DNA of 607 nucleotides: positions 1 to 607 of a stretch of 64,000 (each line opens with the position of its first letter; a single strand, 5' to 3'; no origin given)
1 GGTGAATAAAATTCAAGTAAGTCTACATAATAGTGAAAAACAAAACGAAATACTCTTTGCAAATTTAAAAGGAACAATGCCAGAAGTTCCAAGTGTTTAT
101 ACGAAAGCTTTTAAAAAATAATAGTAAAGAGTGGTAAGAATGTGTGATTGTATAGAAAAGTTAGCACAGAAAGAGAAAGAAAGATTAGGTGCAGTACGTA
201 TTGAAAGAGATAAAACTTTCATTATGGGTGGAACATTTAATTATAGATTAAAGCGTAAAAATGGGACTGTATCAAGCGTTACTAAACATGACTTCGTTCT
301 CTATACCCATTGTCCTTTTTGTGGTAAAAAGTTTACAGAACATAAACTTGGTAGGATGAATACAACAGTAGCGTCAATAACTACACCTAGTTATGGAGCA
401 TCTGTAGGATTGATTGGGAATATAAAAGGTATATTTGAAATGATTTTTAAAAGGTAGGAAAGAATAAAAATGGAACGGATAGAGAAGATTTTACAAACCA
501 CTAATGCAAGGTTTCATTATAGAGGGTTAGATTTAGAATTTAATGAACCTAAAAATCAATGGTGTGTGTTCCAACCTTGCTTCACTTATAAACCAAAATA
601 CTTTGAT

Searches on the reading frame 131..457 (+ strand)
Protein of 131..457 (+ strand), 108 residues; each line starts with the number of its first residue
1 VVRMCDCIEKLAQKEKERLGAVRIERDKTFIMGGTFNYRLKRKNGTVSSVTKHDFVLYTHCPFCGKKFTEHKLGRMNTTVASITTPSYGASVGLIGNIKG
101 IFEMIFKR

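Call 26: search_protein_families(library=phrogs, proteins=[window:131-457:+], max_evalue=0.1)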
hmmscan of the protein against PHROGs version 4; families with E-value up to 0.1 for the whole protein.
window:131-457:+ (108 aa): 2 families
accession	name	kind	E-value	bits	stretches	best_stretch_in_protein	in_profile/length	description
phrog_7033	-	unknown function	2.7e-08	35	1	3-72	3-97/197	-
phrog_9124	-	unknown function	0.03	15.8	1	52-68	3-19/74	-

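Call 27: search_protein_families(library=pfam, proteins=[window:131-457:+], max_evalue=0.1)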
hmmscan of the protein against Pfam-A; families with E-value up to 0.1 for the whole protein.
window:131-457:+ (108 aa): 2 families
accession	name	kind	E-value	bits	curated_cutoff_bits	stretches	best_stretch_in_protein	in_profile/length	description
PF13913.12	zf-C2HC_2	-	0.045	13.9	27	1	60-73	4-17/25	zinc-finger of a C2HC-type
PF05605.18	zf-Di19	-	0.057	14.1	27.5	1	60-73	4-17/54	Drought induced 19 protein (Di19), zinc-binding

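Call 78: find_homologous_proteins(query=window:131-457:+, max_evalue=0.001)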
Query window:131-457:+ (108 aa): 2 proteins with E <= 0.001 among 4 candidates.
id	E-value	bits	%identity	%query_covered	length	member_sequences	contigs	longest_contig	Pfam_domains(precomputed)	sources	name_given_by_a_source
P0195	5.5e-65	234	100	97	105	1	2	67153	-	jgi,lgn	jgi:hypothetical protein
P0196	1.8e-44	168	75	93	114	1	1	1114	-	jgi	jgi:hypothetical protein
